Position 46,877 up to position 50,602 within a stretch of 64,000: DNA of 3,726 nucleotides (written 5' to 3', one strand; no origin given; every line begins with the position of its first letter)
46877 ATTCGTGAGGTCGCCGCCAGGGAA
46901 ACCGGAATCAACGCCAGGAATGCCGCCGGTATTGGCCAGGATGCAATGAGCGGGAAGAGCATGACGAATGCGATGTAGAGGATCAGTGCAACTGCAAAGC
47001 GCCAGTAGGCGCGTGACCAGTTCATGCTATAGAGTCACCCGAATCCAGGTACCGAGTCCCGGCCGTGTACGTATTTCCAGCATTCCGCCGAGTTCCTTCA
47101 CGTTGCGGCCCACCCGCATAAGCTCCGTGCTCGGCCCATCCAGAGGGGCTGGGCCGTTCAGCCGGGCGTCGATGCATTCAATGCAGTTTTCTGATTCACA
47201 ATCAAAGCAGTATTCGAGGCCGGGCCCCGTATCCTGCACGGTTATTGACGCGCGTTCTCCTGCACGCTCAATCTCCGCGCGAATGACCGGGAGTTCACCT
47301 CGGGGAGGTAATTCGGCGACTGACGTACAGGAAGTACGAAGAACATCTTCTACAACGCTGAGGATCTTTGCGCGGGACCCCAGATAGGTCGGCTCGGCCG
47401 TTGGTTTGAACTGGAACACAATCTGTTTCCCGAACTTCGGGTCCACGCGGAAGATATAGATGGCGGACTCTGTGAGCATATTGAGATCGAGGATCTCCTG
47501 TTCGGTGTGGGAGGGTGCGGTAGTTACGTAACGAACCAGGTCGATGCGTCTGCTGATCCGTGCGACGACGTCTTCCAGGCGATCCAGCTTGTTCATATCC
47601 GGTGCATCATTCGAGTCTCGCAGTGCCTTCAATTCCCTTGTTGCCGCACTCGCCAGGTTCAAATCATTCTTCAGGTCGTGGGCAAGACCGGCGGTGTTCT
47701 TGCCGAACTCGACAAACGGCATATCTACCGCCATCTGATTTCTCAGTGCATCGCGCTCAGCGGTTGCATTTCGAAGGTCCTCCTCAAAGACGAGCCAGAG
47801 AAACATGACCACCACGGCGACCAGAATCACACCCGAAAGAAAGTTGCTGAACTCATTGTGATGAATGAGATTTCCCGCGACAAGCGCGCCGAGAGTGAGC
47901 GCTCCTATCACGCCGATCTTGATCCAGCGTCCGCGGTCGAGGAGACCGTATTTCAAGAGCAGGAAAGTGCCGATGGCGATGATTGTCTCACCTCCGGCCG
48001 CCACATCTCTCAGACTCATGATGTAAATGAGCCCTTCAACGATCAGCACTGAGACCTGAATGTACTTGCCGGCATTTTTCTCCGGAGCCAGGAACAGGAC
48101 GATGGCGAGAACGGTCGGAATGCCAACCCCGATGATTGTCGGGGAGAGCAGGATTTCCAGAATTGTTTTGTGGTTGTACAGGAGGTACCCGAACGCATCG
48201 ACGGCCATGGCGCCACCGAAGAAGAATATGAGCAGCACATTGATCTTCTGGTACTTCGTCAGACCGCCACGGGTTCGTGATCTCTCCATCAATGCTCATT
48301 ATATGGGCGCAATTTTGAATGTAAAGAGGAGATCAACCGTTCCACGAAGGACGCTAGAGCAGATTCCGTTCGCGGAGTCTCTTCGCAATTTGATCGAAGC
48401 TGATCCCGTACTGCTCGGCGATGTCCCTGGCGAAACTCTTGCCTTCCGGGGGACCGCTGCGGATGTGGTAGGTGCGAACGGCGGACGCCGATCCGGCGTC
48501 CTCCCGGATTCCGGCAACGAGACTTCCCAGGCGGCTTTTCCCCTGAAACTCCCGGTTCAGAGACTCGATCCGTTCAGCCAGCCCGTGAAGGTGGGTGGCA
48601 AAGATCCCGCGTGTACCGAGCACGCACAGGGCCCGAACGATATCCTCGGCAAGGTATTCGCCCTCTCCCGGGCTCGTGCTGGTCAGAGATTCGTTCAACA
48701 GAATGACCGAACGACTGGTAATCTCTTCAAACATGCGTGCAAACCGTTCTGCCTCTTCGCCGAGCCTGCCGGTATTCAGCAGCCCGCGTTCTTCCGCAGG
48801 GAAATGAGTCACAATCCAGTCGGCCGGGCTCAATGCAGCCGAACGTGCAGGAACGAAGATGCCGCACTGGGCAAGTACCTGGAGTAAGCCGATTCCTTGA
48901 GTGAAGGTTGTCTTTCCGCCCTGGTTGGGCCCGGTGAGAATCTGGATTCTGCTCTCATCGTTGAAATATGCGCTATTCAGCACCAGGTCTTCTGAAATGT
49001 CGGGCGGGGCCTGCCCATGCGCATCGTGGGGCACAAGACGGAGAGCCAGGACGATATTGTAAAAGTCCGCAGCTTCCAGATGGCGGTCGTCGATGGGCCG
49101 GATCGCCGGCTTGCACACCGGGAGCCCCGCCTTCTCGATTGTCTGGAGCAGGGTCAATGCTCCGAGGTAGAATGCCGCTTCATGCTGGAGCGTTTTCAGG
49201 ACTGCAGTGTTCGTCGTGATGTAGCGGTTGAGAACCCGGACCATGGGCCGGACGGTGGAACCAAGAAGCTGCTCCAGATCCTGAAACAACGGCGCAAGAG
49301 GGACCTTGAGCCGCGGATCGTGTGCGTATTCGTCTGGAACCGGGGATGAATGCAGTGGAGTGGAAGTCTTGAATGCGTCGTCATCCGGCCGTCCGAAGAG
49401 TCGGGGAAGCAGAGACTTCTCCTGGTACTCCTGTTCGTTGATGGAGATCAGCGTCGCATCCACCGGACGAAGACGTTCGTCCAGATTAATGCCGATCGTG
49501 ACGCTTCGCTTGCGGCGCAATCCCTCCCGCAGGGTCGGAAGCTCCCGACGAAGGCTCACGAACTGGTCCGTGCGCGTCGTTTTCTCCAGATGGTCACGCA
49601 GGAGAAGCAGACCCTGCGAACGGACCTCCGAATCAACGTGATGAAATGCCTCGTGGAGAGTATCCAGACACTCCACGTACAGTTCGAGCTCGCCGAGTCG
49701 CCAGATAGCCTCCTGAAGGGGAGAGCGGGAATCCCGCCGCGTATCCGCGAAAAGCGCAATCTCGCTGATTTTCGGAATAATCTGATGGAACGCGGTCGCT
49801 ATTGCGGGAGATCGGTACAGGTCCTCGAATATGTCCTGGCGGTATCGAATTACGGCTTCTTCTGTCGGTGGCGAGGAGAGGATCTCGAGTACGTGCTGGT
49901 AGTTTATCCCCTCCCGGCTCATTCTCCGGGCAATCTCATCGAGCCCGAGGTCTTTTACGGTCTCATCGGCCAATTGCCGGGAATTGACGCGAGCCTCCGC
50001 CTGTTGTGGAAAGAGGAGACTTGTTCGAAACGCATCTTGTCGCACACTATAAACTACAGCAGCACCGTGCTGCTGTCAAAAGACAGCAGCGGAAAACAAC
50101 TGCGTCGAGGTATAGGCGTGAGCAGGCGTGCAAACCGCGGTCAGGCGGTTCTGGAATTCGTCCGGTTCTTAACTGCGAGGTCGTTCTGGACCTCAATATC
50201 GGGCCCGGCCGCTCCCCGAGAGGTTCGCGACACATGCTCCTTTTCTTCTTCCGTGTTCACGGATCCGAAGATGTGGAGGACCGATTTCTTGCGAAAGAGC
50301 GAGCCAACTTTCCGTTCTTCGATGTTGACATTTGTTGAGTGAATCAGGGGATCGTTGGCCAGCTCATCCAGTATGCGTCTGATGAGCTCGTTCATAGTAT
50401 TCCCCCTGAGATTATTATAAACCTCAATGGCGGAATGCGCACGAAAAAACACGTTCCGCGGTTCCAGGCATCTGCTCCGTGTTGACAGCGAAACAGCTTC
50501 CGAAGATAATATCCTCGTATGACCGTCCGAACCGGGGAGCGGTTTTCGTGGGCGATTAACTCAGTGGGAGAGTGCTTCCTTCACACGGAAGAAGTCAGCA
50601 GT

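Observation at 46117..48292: Adjacent membrane histidine-kinase paralogues with reciprocal defects (H-box only vs ATPase-motifs only)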

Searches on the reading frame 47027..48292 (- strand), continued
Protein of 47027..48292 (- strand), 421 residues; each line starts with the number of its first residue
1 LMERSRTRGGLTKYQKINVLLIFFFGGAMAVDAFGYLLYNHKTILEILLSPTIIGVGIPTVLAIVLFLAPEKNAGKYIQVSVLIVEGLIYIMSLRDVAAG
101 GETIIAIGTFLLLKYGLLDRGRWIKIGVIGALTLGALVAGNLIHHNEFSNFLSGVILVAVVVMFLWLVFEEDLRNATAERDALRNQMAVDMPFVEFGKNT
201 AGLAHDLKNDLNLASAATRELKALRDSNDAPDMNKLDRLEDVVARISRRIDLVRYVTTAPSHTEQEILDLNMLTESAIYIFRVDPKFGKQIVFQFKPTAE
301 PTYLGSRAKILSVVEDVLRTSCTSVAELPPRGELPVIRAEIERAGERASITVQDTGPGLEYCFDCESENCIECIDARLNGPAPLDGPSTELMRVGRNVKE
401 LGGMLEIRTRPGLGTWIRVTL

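Call 66: search_protein_families(library=ncbifam, proteins=[P0007, P0021, P0041, P0082, P0010], max_evalue=0.001)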
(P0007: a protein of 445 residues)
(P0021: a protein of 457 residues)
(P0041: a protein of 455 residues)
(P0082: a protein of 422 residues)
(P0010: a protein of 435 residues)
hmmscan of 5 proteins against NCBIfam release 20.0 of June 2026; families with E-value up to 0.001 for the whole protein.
P0007 (445 aa): 28 families (the best 25 are shown)
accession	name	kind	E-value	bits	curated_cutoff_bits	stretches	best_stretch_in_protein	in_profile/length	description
NF008468.0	PRK11360.1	equivalog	5.1e-16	58.2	646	1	194-436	379-606/616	two-component system sensor histidine kinase AtoS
TIGR02916.1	PEP_his_kin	equivalog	2.3e-15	56.2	300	1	196-436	460-678/679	XrtA/PEP-CTERM system histidine kinase PrsK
NF007688.0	PRK10364.1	equivalog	9e-12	44.5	479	1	145-443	176-455/460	two-component system sensor histidine kinase ZraS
NF053867.1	SprKinKinDBac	equivalog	3e-11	42.5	775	1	211-437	286-496/500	sporulation kinase KinD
NF008298.1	PRK11086.1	subfamily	4.8e-11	41.8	520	1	323-436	422-523/529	DcuS/MalK family sensor histidine kinase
NF052573.1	HisKinEspAMyxo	equivalog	2.6e-09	35.7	1400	1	195-439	368-612/755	serine histidine kinase EspA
NF010411.0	PRK13837.1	equivalog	3.2e-09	35.3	647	1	187-438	426-675/828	two-component system VirA-like sensor kinase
NF052574.1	HisKinEspCMyxo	equivalog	8.2e-08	30.9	1200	1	212-442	418-641/785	serine histidine kinase EspC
TIGR02966.1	phoR_proteo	equivalog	1.3e-07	31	334.2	1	216-434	119-331/333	phosphate regulon sensor histidine kinase PhoR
NF038334.1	malate_HK_MalK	exception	3e-07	29.5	800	1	324-435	423-522/533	malate sensor histidine kinase MalK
TIGR02938.1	nifL_nitrog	equivalog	3.3e-07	29.2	242.45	1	219-436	284-492/494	nitrogen fixation negative regulator NifL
NF047874.1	MASE3_PAS_HK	subfamily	6.5e-07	28.5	560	1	350-436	539-623/655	MASE3 domain-containing sensor histidine kinase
NF038348.1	T2SS_HK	subfamily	5e-06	25.2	450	0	300-436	447-571/574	histidine kinase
NF046044.1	PnpS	equivalog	5.7e-06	25.6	400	1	282-436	244-389/390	two-component system histidine kinase PnpS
NF047794.1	HisKinPtgB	equivalog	1.4e-05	23.6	1000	1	212-431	443-648/656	two-component system sensor histidine kinase PgtB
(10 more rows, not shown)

P0021 (457 aa): 46 families (the best 25 are shown)
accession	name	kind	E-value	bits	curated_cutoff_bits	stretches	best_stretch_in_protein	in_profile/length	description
NF008468.0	PRK11360.1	equivalog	7.9e-16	57.5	646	1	204-448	385-613/616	two-component system sensor histidine kinase AtoS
TIGR02916.1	PEP_his_kin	equivalog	1.9e-14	53.2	300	1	203-442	462-679/679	XrtA/PEP-CTERM system histidine kinase PrsK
NF010411.0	PRK13837.1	equivalog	4.3e-12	44.9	647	1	278-454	510-686/828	two-component system VirA-like sensor kinase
NF008298.1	PRK11086.1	subfamily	5.6e-12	44.9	520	1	330-445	423-527/529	DcuS/MalK family sensor histidine kinase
NF008312.0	PRK11100.1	equivalog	7.7e-11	41.5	356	1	190-444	230-475/477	two-component system sensor histidine kinase CreC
NF012163.2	BaeS_SmeS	equivalog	1e-09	37.9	500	1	186-442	216-457/457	sensor histidine kinase efflux regulator BaeS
TIGR02966.1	phoR_proteo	equivalog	2e-09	36.9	334.2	1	309-441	209-333/333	phosphate regulon sensor histidine kinase PhoR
NF046044.1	PnpS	equivalog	2.2e-09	36.8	400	1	309-442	265-390/390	two-component system histidine kinase PnpS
NF053867.1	SprKinKinDBac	equivalog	3.2e-09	35.8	775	1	306-444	371-498/500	sporulation kinase KinD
NF007688.0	PRK10364.1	equivalog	4.2e-09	35.7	479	1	311-446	334-454/460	two-component system sensor histidine kinase ZraS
NF047874.1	MASE3_PAS_HK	subfamily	6e-09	35.2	560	1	311-450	500-632/655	MASE3 domain-containing sensor histidine kinase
NF038334.1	malate_HK_MalK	exception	1e-08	34.3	800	1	331-447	424-529/533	malate sensor histidine kinase MalK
NF047405.1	SensHisKinSapS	equivalog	5.7e-08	32.5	550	1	253-443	150-333/341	two-component system sensor histidine kinase SapS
NF011874.0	PRK15347.1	equivalog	3e-07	28.9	852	1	315-450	498-621/921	two component system sensor kinase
NF007898.0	PRK10604.1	equivalog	3.1e-07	29.9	478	1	251-446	240-426/433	two-component system sensor histidine kinase RstB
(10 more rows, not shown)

P0041 (455 aa): 26 families (the best 25 are shown)
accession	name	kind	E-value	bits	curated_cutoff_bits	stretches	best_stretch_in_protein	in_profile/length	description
TIGR02916.1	PEP_his_kin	equivalog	4e-14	52.1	300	1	211-450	471-679/679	XrtA/PEP-CTERM system histidine kinase PrsK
NF008298.1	PRK11086.1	subfamily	1.2e-09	37.2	520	1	328-451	422-525/529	DcuS/MalK family sensor histidine kinase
NF008468.0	PRK11360.1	equivalog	4.6e-08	31.9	646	1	215-452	396-609/616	two-component system sensor histidine kinase AtoS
NF046044.1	PnpS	equivalog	4.1e-07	29.4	400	1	279-450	236-390/390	two-component system histidine kinase PnpS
NF007837.0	PRK10549.1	equivalog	4.5e-07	28.9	603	1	220-451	245-458/466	envelope stress sensor histidine kinase BaeS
NF053867.1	SprKinKinDBac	equivalog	1.5e-06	26.9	775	1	210-451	281-497/500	sporulation kinase KinD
TIGR02966.1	phoR_proteo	equivalog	2.4e-06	26.8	334.2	1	224-444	123-328/333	phosphate regulon sensor histidine kinase PhoR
NF012163.2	BaeS_SmeS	equivalog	5.1e-06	25.7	500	1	220-450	245-457/457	sensor histidine kinase efflux regulator BaeS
NF007004.0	PRK09467.1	equivalog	5.8e-06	25.4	415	1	362-451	352-436/440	two-component system sensor histidine kinase EnvZ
NF052573.1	HisKinEspAMyxo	equivalog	6e-06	24.6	1400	1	216-451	385-611/755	serine histidine kinase EspA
NF045595.1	HK_scytonemin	equivalog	8.5e-06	24.4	865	1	222-451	422-635/637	scytonemin biosynthesis sensor histidine kinase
NF047496.1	HK_LIC11548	equivalog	1.6e-05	23.9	750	1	323-450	468-588/589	LIC_11548 family sensor histidine kinase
NF038334.1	malate_HK_MalK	exception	2e-05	23.5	800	1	361-454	444-528/533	malate sensor histidine kinase MalK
NF047874.1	MASE3_PAS_HK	subfamily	2.1e-05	23.5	560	1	361-452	538-626/655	MASE3 domain-containing sensor histidine kinase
NF007688.0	PRK10364.1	equivalog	3.7e-05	22.7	479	1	361-453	370-453/460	two-component system sensor histidine kinase ZraS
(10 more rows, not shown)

P0082 (422 aa): 0 families

P0010 (435 aa): 36 families (the best 25 are shown)
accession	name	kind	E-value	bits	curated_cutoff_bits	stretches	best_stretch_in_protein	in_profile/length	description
NF008468.0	PRK11360.1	equivalog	3.3e-26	91.8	646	1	181-420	388-610/616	two-component system sensor histidine kinase AtoS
NF007688.0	PRK10364.1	equivalog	8.2e-25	87.4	479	1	145-419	200-452/460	two-component system sensor histidine kinase ZraS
NF010411.0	PRK13837.1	equivalog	2.1e-14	52.5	647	1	190-428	450-685/828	two-component system VirA-like sensor kinase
NF010076.0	PRK13557.1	subfamily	6.4e-14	51.3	631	1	178-429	151-405/540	histidine kinase famiy protein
NF046044.1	PnpS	equivalog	4.6e-12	45.6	400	1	194-417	174-390/390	two-component system histidine kinase PnpS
TIGR02966.1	phoR_proteo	equivalog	6.6e-11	41.8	334.2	1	194-414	118-331/333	phosphate regulon sensor histidine kinase PhoR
TIGR02916.1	PEP_his_kin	equivalog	2.6e-10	39.5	300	1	184-417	469-679/679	XrtA/PEP-CTERM system histidine kinase PrsK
NF008298.1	PRK11086.1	subfamily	7.8e-09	34.5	520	1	301-419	422-526/529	DcuS/MalK family sensor histidine kinase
NF053867.1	SprKinKinDBac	equivalog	1.1e-08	34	775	1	190-419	286-498/500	sporulation kinase KinD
NF008312.0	PRK11100.1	equivalog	2.9e-08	33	356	1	194-418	260-474/477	two-component system sensor histidine kinase CreC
NF041832.1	near_NosP_CTERM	subfamily_domain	4.6e-08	32.5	400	1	256-427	77-234/370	NahK/ErcS family hybrid sensor histidine kinase/response regulator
TIGR02938.1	nifL_nitrog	equivalog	7.5e-08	31.3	242.45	1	193-390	279-466/494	nitrogen fixation negative regulator NifL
NF041735.1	hist_kin_RppB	equivalog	1.5e-07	30.5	400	1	223-417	247-438/438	two-component system sensor histidine kinase RppB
TIGR02956.1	TMAO_torS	equivalog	3.1e-07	28.9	676.5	1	254-424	531-688/967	TMAO reductase system sensor histidine kinase/response regulator TorS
NF008543.0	PRK11466.1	equivalog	1.1e-06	26.9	982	1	263-430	522-674/914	TMAO reductase system sensor histidine kinase/response regulator TorS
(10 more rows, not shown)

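Call 67: search_protein_families(library=pfam, proteins=[P0007, P0021, P0041, P0082, P0010], max_evalue=0.01)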
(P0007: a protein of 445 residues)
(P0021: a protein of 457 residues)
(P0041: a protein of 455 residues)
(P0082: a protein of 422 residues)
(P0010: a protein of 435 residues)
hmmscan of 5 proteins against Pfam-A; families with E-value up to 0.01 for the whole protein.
P0007 (445 aa): 2 families
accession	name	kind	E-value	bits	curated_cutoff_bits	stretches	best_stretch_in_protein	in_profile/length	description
PF02518.31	HATPase_c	-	5.2e-16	59.5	26.4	1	322-436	3-107/111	Histidine kinase-, DNA gyrase B-, and HSP90-like ATPase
PF14501.12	HATPase_c_5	-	0.0073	16.7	22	0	323-425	4-91/102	GHKL domain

P0021 (457 aa): 2 families
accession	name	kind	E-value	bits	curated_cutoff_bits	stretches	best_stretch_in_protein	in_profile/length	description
PF02518.31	HATPase_c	-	5.5e-14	53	26.4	1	330-444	5-110/111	Histidine kinase-, DNA gyrase B-, and HSP90-like ATPase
PF14501.12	HATPase_c_5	-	0.00054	20.3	22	1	331-427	6-88/102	GHKL domain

P0041 (455 aa): 1 family
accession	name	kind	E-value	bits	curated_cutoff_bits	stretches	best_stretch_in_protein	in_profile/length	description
PF02518.31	HATPase_c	-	1.2e-11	45.5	26.4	1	330-450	6-108/111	Histidine kinase-, DNA gyrase B-, and HSP90-like ATPase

P0082 (422 aa): 0 families

P0010 (435 aa): 2 families
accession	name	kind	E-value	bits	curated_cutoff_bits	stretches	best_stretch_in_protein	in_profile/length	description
PF02518.31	HATPase_c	-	1.9e-14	54.5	26.4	1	300-419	3-110/111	Histidine kinase-, DNA gyrase B-, and HSP90-like ATPase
PF00512.31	HisKA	-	0.00035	21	26.9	1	194-250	6-62/66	His Kinase A (phospho-acceptor) domain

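Call 78: list_cluster_members(proteins=[P0001, P0004, P0003, P0007, P0008, P0005, P0082, P0113, P0041, P0014])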
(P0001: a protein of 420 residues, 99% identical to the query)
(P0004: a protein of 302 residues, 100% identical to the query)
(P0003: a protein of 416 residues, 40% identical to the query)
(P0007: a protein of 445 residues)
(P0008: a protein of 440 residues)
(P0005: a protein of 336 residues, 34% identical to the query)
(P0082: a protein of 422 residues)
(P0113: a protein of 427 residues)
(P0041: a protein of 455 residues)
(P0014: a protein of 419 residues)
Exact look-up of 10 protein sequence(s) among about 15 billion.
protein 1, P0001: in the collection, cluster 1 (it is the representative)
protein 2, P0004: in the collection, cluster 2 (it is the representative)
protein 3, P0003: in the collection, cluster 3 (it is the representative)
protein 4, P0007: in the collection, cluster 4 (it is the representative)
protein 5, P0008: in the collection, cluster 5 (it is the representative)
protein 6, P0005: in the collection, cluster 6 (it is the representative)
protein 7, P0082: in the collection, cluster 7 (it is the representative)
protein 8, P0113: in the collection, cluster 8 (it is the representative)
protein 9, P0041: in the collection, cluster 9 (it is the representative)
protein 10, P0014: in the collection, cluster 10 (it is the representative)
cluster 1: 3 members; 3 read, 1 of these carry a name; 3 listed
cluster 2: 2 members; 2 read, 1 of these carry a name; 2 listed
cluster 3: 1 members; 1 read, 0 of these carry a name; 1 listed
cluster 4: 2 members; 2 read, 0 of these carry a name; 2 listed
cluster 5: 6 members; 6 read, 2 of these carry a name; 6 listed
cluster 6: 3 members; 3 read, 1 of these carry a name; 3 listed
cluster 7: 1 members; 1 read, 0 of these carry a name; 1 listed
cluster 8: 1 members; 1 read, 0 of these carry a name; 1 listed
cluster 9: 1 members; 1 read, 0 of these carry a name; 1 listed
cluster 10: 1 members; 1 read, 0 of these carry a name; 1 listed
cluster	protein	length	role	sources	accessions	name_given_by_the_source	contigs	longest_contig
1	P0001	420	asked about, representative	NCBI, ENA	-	-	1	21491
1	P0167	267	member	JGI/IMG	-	signal transduction histidine kinase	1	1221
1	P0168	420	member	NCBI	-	-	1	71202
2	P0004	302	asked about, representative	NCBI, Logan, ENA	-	-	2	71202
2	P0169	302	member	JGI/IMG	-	two-component sensor histidine kinase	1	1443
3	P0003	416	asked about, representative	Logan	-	-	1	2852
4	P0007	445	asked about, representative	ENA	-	-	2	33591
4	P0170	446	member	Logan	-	-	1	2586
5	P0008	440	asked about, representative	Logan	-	-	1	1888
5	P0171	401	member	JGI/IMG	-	signal transduction histidine kinase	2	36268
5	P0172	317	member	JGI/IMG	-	signal transduction histidine kinase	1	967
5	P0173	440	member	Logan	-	-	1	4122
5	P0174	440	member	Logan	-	-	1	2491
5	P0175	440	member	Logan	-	-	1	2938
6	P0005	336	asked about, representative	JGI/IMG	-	-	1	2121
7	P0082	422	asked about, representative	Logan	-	-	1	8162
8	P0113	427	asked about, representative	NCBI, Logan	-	-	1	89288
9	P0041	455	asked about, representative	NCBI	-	-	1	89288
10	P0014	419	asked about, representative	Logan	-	-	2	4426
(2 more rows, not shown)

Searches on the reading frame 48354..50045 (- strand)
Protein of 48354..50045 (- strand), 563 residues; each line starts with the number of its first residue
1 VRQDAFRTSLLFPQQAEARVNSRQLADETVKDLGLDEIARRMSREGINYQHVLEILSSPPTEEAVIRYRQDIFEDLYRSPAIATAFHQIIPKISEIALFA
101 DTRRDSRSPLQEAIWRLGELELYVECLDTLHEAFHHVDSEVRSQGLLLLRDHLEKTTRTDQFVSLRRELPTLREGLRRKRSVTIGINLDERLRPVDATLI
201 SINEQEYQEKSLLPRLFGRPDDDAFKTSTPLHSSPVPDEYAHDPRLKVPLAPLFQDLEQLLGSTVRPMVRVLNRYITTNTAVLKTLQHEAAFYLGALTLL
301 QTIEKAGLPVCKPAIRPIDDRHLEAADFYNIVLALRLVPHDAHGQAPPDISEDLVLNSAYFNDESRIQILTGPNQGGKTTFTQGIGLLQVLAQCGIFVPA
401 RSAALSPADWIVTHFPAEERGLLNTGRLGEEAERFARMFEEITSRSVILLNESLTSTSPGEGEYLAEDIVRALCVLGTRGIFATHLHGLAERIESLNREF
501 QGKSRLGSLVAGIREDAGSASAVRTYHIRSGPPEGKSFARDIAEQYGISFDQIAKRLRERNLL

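Call 3: search_protein_families(library=pfam, proteins=[window:48354-50045:-], max_evalue=1)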
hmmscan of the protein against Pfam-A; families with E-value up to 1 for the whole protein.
window:48354-50045:- (563 aa): 2 families
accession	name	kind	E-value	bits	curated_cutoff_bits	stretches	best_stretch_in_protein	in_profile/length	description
PF00488.27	MutS_V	-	1.1e-20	74.8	30.2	1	369-497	2-131/188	MutS domain V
PF06148.17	COG2_N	-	0.19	12.3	24.3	0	236-274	14-52/75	COG2 N-terminal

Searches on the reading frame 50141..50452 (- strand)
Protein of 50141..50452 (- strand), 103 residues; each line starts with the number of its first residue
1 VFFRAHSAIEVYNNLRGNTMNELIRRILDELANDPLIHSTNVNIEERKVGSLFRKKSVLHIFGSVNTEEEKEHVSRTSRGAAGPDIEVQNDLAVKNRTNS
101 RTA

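Call 61: search_protein_families(library=pfam, proteins=[window:50141-50452:-], max_evalue=0.01)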
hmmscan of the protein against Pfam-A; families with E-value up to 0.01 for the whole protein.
window:50141-50452:- (103 aa): 2 families
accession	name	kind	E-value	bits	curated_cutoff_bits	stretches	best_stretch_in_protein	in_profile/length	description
PF04972.22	BON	-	0.0038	17.9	27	0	60-95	34-68/69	BON domain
PF07106.19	TBPIP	-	0.0052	17.1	22.8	1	6-40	17-51/62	TBPIP/Hop2 winged helix domain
